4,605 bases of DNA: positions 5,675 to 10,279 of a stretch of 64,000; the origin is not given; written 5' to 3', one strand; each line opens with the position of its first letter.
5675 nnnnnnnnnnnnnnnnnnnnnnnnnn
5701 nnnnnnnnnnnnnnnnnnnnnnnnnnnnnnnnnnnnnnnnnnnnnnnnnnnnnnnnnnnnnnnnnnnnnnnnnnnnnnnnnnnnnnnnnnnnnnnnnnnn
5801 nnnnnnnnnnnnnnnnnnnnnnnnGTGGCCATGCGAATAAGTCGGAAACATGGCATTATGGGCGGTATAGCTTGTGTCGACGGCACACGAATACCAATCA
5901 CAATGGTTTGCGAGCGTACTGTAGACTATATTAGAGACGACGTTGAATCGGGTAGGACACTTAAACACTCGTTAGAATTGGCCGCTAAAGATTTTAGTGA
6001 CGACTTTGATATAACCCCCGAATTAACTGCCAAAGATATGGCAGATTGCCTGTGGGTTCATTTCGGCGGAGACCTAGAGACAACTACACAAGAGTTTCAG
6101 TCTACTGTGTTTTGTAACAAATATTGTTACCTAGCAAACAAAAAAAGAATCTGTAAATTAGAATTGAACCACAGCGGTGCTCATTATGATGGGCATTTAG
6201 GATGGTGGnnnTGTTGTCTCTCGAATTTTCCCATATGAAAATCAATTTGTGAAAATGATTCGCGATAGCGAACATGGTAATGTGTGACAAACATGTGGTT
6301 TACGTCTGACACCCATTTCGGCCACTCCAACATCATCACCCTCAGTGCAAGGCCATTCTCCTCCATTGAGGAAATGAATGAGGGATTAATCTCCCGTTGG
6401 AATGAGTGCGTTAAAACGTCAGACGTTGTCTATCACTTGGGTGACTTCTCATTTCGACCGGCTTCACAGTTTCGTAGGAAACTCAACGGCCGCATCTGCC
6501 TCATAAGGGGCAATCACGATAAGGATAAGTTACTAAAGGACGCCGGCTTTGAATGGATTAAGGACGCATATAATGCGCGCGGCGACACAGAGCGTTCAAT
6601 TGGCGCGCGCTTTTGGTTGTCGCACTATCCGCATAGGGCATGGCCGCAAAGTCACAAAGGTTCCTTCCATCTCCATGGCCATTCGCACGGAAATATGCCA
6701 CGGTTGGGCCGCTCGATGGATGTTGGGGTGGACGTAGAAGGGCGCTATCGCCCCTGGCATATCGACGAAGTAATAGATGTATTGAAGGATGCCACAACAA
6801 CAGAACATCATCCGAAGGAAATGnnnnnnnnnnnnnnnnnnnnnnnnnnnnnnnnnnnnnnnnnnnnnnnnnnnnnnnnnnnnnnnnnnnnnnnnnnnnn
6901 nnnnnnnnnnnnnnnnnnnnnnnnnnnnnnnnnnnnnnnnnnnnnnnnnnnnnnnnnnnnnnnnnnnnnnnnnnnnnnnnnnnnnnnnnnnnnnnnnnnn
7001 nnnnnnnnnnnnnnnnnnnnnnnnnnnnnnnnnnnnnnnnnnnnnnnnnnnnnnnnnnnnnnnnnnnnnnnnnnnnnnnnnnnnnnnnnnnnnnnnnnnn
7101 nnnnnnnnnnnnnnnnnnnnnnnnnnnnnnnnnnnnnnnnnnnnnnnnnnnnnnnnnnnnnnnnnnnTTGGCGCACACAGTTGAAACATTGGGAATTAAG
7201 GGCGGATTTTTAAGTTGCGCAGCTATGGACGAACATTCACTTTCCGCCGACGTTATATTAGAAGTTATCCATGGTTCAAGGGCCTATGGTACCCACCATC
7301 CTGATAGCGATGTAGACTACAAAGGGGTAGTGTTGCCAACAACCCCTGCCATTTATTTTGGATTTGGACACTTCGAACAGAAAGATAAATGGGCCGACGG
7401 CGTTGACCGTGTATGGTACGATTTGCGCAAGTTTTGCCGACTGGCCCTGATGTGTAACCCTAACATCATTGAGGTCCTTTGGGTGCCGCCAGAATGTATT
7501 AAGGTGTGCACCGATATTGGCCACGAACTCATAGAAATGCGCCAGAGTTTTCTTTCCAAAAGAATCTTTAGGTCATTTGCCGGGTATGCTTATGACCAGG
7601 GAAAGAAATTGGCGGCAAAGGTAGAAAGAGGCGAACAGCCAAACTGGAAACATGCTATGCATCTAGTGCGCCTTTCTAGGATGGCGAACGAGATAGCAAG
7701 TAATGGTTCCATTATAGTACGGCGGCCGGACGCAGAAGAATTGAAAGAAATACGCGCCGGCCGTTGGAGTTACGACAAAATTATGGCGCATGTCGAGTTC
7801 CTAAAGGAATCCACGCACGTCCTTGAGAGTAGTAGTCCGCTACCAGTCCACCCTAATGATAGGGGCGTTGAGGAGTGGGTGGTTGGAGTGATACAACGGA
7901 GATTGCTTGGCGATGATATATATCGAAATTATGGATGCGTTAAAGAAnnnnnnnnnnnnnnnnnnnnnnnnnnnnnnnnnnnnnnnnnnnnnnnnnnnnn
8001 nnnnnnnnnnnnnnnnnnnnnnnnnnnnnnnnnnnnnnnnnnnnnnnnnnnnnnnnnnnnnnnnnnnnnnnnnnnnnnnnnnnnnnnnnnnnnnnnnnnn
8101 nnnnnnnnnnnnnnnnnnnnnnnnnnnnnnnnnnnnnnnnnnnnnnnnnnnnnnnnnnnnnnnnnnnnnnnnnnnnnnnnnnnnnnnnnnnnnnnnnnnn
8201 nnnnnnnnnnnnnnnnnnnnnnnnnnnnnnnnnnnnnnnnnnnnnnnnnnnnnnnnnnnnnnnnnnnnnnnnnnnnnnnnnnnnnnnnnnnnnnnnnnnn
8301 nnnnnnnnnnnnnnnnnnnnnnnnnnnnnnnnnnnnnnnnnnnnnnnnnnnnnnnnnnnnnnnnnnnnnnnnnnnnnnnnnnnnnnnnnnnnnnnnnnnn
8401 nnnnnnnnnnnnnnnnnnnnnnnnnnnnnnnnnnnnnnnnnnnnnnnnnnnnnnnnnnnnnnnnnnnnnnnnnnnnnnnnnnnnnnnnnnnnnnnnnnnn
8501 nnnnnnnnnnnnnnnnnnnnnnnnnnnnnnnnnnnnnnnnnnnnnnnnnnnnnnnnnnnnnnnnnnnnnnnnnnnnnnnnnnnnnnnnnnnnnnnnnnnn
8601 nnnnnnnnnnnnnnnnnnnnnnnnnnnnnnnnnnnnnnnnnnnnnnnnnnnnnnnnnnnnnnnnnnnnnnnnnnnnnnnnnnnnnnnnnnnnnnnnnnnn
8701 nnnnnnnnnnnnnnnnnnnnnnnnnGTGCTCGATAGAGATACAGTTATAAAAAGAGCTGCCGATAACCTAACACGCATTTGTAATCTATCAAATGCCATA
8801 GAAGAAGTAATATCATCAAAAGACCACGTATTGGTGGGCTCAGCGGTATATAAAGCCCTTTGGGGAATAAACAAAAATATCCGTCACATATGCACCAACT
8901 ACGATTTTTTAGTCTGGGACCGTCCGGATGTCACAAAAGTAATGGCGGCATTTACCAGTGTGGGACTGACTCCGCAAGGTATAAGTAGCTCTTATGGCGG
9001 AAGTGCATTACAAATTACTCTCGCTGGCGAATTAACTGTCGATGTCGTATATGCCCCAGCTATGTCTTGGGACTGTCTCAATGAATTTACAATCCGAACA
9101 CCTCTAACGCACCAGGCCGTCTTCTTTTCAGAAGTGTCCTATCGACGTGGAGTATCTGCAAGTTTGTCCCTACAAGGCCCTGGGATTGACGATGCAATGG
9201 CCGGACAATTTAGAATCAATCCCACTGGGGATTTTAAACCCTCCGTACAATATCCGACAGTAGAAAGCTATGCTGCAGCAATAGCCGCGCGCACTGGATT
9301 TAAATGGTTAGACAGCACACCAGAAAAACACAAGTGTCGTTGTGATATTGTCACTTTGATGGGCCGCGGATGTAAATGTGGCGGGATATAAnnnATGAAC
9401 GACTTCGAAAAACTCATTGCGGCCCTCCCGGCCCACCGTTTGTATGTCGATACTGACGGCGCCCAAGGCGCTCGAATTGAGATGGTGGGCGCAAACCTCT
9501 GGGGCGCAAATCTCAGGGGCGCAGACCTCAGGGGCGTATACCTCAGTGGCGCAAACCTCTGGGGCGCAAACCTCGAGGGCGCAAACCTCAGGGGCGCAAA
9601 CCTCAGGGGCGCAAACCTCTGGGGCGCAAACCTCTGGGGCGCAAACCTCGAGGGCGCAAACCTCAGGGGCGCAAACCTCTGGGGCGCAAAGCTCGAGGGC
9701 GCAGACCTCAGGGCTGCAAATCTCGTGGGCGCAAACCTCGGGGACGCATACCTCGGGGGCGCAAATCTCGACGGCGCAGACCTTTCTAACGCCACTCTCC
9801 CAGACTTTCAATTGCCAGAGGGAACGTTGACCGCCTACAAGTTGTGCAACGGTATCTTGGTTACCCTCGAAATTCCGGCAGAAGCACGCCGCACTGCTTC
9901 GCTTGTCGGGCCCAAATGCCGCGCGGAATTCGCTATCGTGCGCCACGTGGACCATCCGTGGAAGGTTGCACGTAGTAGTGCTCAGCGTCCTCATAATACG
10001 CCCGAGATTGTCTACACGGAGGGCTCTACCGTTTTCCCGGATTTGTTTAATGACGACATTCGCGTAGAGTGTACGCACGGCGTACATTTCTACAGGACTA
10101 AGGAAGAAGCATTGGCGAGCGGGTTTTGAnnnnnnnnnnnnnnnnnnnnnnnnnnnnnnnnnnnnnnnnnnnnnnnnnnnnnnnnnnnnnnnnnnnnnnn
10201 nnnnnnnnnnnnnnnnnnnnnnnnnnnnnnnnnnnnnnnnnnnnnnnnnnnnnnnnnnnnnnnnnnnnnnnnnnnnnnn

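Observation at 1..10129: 315-bp near-identical direct repeat 9.8 kb apart, duplicating the C-terminal domain of a pentapeptide-repeat protein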

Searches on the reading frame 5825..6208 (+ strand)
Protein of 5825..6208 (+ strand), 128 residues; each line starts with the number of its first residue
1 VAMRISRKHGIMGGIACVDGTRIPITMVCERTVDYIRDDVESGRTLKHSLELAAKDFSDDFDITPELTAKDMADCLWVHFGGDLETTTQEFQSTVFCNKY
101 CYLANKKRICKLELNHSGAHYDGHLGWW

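Call 41: search_protein_families(library=pfam, proteins=[window:5825-6208:+], max_evalue=0.01)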
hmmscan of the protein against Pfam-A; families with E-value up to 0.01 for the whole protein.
window:5825-6208:+ (128 aa): 1 family
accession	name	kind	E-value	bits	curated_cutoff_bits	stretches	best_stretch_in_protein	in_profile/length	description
PF04255.20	DUF433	-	0.00026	21.2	23.6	1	5-30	1-26/56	Protein of unknown function (DUF433)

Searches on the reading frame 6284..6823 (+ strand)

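Call 7: search_protein_families(library=pfam, proteins=[window:6284-6823:+], max_evalue=0.01)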
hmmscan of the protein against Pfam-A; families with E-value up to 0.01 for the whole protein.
window:6284-6823:+ (180 aa): 2 families
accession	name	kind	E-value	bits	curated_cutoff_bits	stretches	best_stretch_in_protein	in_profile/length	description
PF00149.33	Metallophos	-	1.4e-05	26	21.5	1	5-138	4-117/191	Calcineurin-like phosphoesterase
PF12850.12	Metallophos_2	-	4.8e-05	23.9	27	1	7-135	6-117/154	Calcineurin-like phosphoesterase superfamily domain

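Call 72: search_protein_families(library=ncbifam, proteins=[window:6284-6823:+], max_evalue=0.001)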
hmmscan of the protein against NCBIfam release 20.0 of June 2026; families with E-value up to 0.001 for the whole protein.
window:6284-6823:+ (180 aa): 1 family
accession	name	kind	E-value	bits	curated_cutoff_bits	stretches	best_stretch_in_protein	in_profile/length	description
TIGR04123.1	P_estr_lig_assc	hypoth_equivalog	0.00089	18.7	150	0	62-136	91-152/207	ligase-associated DNA damage response endonuclease PdeM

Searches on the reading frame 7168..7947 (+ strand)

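Call 7: search_protein_families(library=pfam, proteins=[window:7168-7947:+], max_evalue=0.01)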
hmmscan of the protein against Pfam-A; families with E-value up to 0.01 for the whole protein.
window:7168-7947:+ (260 aa): 2 families
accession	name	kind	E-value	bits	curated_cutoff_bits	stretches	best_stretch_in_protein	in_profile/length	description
PF10127.15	RlaP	-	1.2e-20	74.7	23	1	26-181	17-169/249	RNA repair pathway DNA polymerase beta family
PF01909.29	NTP_transf_2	-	0.002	18.9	21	1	33-50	18-35/93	Nucleotidyltransferase domain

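Call 72: search_protein_families(library=ncbifam, proteins=[window:7168-7947:+], max_evalue=0.001)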
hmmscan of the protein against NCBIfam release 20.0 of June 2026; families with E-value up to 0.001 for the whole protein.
window:7168-7947:+ (260 aa): 0 families

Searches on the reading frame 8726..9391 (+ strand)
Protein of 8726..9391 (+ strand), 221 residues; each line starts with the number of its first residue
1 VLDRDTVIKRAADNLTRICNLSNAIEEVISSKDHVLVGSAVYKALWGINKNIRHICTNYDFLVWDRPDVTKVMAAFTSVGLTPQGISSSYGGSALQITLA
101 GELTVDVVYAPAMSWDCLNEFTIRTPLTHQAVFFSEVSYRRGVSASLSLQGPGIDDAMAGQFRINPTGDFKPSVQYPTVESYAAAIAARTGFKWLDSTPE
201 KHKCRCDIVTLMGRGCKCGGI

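Call 7: search_protein_families(library=pfam, proteins=[window:8726-9388:+], max_evalue=0.01)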
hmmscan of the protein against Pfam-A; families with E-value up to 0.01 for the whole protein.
window:8726-9388:+ (221 aa): 0 families

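Call 17: search_protein_families(library=phrogs, proteins=[window:8726-9388:+], max_evalue=0.001)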
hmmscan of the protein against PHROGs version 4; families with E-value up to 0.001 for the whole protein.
window:8726-9388:+ (221 aa): 0 families

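Call 27: find_encoding_contigs(protein=window:8726-9391:+, flank=10000, max_places=10)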
Protein window:8726-9391:+ (221 aa): 1 contig read that carries it; 1 place shown.
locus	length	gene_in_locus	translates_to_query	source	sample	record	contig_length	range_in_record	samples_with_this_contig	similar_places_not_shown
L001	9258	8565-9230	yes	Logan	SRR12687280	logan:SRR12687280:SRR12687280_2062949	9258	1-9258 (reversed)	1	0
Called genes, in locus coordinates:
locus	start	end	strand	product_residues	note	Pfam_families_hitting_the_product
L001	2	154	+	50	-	?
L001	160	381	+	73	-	-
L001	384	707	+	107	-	PF26948:DUF8296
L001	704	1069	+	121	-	PF26948:DUF8296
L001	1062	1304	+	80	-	-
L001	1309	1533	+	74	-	-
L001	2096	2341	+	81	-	-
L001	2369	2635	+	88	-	-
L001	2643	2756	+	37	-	-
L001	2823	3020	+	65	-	-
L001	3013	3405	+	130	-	-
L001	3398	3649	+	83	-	-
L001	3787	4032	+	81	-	-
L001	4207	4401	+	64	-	-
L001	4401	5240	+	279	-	-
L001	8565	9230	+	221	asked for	-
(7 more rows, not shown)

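Call 72: search_protein_families(library=ncbifam, proteins=[window:8726-9388:+], max_evalue=0.001)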
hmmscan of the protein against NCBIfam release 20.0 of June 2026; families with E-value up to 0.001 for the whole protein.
window:8726-9388:+ (221 aa): 0 families

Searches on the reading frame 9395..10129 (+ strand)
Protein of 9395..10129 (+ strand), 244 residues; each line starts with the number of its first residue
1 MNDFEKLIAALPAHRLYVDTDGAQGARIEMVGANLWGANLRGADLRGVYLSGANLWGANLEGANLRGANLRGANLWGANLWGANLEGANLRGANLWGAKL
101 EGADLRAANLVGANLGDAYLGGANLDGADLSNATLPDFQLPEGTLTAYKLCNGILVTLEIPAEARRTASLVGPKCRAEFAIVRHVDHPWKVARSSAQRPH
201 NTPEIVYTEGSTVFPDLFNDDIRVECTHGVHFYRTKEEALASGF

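Call 7: search_protein_families(library=pfam, proteins=[window:9395-10126:+], max_evalue=0.01)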
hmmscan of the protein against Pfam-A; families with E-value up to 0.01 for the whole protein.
window:9395-10126:+ (244 aa): 4 families
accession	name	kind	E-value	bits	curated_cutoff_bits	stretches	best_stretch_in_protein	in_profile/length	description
PF00805.28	Pentapeptide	-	5.5e-41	138.1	20.2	3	68-106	1-39/40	Pentapeptide repeats (8 copies)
PF19062.5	DUF5758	-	4e-16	59.3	26.9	1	142-239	8-105/105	Family of unknown function (DUF5758)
PF13576.12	Pentapeptide_3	-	2.6e-09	37.6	27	0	92-134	3-48/48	Pentapeptide repeats (9 copies)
PF13599.13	Pentapeptide_4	-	2.9e-09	37.3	38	1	33-95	11-73/78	Pentapeptide repeat region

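Call 9: find_encoding_contigs(protein=window:9395-10129:+, flank=10000, max_places=6)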
Protein window:9395-10129:+ (244 aa): no gene with exactly this product is on record in the collection.

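Call 17: search_protein_families(library=phrogs, proteins=[window:9395-10126:+], max_evalue=0.001)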
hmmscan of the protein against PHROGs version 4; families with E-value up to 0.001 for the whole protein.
window:9395-10126:+ (244 aa): 11 families
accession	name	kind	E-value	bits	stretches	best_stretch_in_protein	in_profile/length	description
phrog_7713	-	unknown function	2e-38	131.3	3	5-66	7-68/103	-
phrog_31265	-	unknown function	3.4e-30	106.8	2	18-103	64-149/264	-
phrog_923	-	unknown function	5.3e-24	85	1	7-155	772-917/990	-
phrog_15350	-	unknown function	1.6e-15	57.9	1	28-139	149-260/494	-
phrog_31567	-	unknown function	5.8e-15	56.6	2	51-78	46-73/151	-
phrog_30240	-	unknown function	1.6e-14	54.5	2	28-88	188-248/438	-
phrog_9562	-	unknown function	1.2e-08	36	1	183-240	121-179/183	-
phrog_12514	-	unknown function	1.6e-08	35.3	1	28-134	139-245/287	-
phrog_37032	-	unknown function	4.5e-05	24.3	0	24-46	4-26/110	-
phrog_29553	-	unknown function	0.00048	20.8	0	60-75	17-32/63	-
phrog_7653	-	unknown function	0.00068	19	0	86-142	199-255/782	-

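Call 42: predict_structure(alignment_id=A3)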
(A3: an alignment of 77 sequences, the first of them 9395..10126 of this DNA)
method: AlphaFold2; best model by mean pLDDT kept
length: 244 residues; sequences in the alignment: 77
mean_pLDDT: 93.8   pTM: 0.78
mean pLDDT of the five models: 93.8, 93.3, 92.6, 92.3, 91.8
residues with pLDDT >= 90: 212; 70-90: 27; 50-70: 5; < 50: 0
segments of 3 or more residues with pLDDT < 50: none
pLDDT, mean of each block of 10 residues (from residue 1): 96 95 95 96 96 97 98 98 98 97 97 96 94 85 96 96 94 94 95 72 88 95 90 96 87
secondary structure, 60 per line:
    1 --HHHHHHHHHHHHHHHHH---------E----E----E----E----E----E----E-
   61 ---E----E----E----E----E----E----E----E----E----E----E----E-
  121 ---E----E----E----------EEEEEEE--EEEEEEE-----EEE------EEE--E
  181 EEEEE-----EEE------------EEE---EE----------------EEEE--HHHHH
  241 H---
elements in order: H3-19 E145-151 E154-160 E166-168 E175-177 E180-185 E191-193 E206-208 E230-233 H236-241

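Call 57: list_cluster_members(proteins=[L002:710-1531:+, window:9395-10126:+, window:10131-11258:+])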
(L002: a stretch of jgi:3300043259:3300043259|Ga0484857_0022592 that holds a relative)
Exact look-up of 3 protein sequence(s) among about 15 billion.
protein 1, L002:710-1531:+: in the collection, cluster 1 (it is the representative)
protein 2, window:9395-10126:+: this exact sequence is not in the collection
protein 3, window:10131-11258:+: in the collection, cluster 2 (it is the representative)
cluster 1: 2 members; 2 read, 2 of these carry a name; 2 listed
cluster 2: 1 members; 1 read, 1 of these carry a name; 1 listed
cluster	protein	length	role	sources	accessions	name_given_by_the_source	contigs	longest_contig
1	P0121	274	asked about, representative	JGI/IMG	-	uncharacterized protein YjbI with pentapeptide repeats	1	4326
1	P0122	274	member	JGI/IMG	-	uncharacterized protein YjbI with pentapeptide repeats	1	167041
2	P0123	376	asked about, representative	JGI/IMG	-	hypothetical protein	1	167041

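Call 72: search_protein_families(library=ncbifam, proteins=[window:9395-10126:+], max_evalue=0.001)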
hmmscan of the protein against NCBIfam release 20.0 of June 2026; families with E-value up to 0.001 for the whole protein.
window:9395-10126:+ (244 aa): 15 families
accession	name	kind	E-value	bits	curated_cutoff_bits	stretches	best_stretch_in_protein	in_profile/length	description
NF052603.1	penta_Alr5209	equivalog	1.5e-24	86.3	125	2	30-89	35-94/113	Alr5209 family pentapeptide repeat protein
NF047416.1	penta_HetL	equivalog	8.4e-22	77.7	260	2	64-139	49-124/218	heterocyst differentiation pentapeptide repeat protein HetL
NF011743.0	PRK15196.1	equivalog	2.2e-21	76.2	354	1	30-152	159-281/350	type III secretion system effector PipB2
NF011744.0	PRK15197.1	equivalog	6.9e-20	71.4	274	1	27-137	153-264/291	SPI-2 type III secretion system effector PipB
NF038182.1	penta_rpt_SmQnr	exception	3.2e-14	53.2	460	2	29-115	111-197/215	SmQnr family pentapeptide repeat protein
NF000349.1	mfpA_AE000516.2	equivalog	1.1e-12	48.2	360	2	38-94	92-148/183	pentapeptide repeat protein MfpA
NF012152.0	penta_rpt_QnrC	exception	1.9e-09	37.8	500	1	30-152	79-201/221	QnrC family quinolone resistance pentapeptide repeat protein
NF000071.4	penta_rpt_QnrA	exception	2.3e-09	37.3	450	1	32-135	56-164/218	QnrA family quinolone resistance pentapeptide repeat protein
NF033086.2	penta_rpt_Qnr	equivalog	5.5e-09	36.1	240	1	32-115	110-193/211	Qnr family pentapeptide repeat protein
NF000420.1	penta_rpt_QnrB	exception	1.2e-08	35.3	460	1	32-139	93-200/214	QnrB family quinolone resistance pentapeptide repeat protein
NF033375.2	penta_rpt_QnrE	exception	1.9e-08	34.6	480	1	32-140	88-201/214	QnrE family quinolone resistance pentapeptide repeat protein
NF012151.0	penta_rpt_QnrAS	exception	8.3e-07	29.3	490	1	16-118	60-162/218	QnrAS family quinolone resistance pentapeptide repeat protein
NF000056.3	penta_rpt_QnrS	exception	2.4e-06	27.4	460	1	24-136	73-185/218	QnrS family quinolone resistance pentapeptide repeat protein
NF000421.1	penta_rpt_QnrVC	exception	3.4e-06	27.1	460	1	30-151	79-200/218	QnrVC family quinolone resistance pentapeptide repeat protein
NF000139.2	penta_rpt_QnrD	exception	5e-05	23.4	425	0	32-115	113-196/214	QnrD family quinolone resistance pentapeptide repeat protein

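Call 80: fold_search(model_id=the predicted structure, library=pdb)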
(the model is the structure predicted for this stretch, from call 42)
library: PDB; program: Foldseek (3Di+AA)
matches with E <= 10: 169; with E <= 0.001: 45
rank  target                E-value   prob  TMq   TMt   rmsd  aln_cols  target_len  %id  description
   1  5dqa_A                7.1e-09  1.00  0.22  0.25   8.3       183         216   37  t3284 loop variant of beta1 (released 2016-08-31)
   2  4ycq                  7.4e-09  1.00  0.36  0.48   4.8       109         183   51  Beta1 synthetic solenoid protein (released 2016-03-09)
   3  2j8k                  7.4e-09  1.00  0.29  0.39   8.0       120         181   45  Structure of the fusion of NP275 and NP276, pentapeptide repeat proteins from Nostoc punctiforme (released 2006-12-07)
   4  4yei_A                1.1e-08  1.00  0.29  0.32   7.0       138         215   49  Beta1mut synthetic solenoid protein (released 2016-03-09)
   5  5dqa_C                1.1e-08  1.00  0.42  0.47   4.4       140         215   47  t3284 loop variant of beta1 (released 2016-08-31)
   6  4yc5                  1.2e-08  1.00  0.25  0.28   7.8       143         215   42  Beta1 synthetic solenoid protein (released 2016-03-09)
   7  5dns_A                6.1e-08  1.00  0.17  0.19  11.1       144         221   44  t1428 loop variant in P3221 (released 2016-09-28)
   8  4yfo                  6.8e-08  1.00  0.22  0.23  11.6       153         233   45  beta1_ex1 (released 2016-03-16)
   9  3du1                  2.6e-07  1.00  0.16  0.17  10.1       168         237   33  The 2.0 Angstrom Resolution Crystal Structure of HetL, a Pentapeptide Repeat Protein involved in Heterocyst Differentiat (released 2008-11-11)
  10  2f3l                  3.9e-07  1.00  0.26  0.45   7.1       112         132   35  Crystal Structure of a Lumenal Rfr-domain protein (Contig83.1_1_243_746) from Cyanothece sp. 51142 at 2.1 Angstrom resol (released 2006-11-07)
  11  2g0y                  4.3e-07  1.00  0.34  0.62   6.2       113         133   34  Crystal Structure of a Lumenal Pentapeptide Repeat Protein from Cyanothece sp 51142 at 2.3 Angstrom Resolution. Tetragon (released 2006-11-07)
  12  2o6w                  5.3e-07  1.00  0.40  0.64   5.1       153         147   32  Crystal Structure of a Pentapeptide Repeat Protein (Rfr23) from the cyanobacterium Cyanothece 51142 (released 2007-12-18)
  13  5dra                  8.3e-07  1.00  0.35  0.44   7.6       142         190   44  t3284 loop variant of beta1 (released 2016-08-31)
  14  2j8i_B                1.9e-06  1.00  0.25  0.45   7.0       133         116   38  Structure of NP275, a pentapeptide repeat protein from Nostoc punctiforme (released 2006-12-07)
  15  3n90                  2.4e-06  1.00  0.33  0.55   5.4       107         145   34  The 1.7 Angstrom resolution crystal structure of AT2G44920, a pentapeptide repeat protein from Arabidopsis thaliana thyl (released 2011-06-29)
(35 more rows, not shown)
